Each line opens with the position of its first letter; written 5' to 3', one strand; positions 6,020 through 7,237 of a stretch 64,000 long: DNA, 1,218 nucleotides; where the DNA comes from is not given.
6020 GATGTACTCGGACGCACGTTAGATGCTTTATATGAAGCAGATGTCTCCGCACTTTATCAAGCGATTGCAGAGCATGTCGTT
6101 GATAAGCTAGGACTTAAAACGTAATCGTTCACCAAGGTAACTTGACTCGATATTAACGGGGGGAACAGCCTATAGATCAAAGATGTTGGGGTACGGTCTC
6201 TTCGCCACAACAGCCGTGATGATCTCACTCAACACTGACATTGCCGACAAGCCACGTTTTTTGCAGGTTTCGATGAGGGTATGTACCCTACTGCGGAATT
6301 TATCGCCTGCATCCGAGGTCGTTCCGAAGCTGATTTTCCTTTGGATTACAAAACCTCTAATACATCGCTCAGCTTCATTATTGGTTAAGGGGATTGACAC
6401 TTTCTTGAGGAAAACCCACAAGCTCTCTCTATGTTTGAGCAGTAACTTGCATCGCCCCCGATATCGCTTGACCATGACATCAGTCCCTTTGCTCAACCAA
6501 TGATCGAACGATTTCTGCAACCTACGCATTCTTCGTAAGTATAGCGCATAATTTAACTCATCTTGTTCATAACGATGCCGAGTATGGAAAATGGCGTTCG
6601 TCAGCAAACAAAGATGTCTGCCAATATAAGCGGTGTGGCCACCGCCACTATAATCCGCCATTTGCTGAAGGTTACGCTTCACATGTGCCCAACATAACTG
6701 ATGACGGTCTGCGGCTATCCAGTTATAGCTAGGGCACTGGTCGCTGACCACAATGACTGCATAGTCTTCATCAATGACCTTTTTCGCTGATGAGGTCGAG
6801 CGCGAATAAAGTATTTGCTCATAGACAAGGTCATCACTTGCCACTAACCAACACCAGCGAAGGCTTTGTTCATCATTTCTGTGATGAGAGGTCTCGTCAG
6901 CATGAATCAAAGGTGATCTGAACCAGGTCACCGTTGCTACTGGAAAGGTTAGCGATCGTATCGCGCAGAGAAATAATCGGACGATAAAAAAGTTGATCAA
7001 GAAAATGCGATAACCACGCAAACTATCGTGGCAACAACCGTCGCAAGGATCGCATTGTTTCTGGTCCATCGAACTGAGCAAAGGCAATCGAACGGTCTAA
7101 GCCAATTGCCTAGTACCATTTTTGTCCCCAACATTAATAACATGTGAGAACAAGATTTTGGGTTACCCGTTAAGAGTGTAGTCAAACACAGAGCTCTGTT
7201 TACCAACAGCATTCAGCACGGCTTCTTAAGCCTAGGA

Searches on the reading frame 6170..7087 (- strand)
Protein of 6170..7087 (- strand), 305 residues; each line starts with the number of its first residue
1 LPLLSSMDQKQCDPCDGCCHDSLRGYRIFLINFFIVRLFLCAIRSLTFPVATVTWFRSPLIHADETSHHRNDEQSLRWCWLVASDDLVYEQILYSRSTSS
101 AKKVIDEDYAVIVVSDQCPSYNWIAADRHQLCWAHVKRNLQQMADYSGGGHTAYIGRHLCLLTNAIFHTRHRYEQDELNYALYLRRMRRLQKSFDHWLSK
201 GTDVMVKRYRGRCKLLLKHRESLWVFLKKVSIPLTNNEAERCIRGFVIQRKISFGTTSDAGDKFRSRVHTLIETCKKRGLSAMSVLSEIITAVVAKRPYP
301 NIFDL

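Call 91: search_protein_families(library=pfam, proteins=[window:6170-7087:-], max_evalue=0.00001)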
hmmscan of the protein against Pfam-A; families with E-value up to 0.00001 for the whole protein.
window:6170-7087:- (305 aa): 1 family
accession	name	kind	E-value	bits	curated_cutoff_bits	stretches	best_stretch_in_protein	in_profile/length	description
PF03050.20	DDE_Tnp_IS66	-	3.3e-28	99.4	23.1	1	57-261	66-281/284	Transposase IS66 family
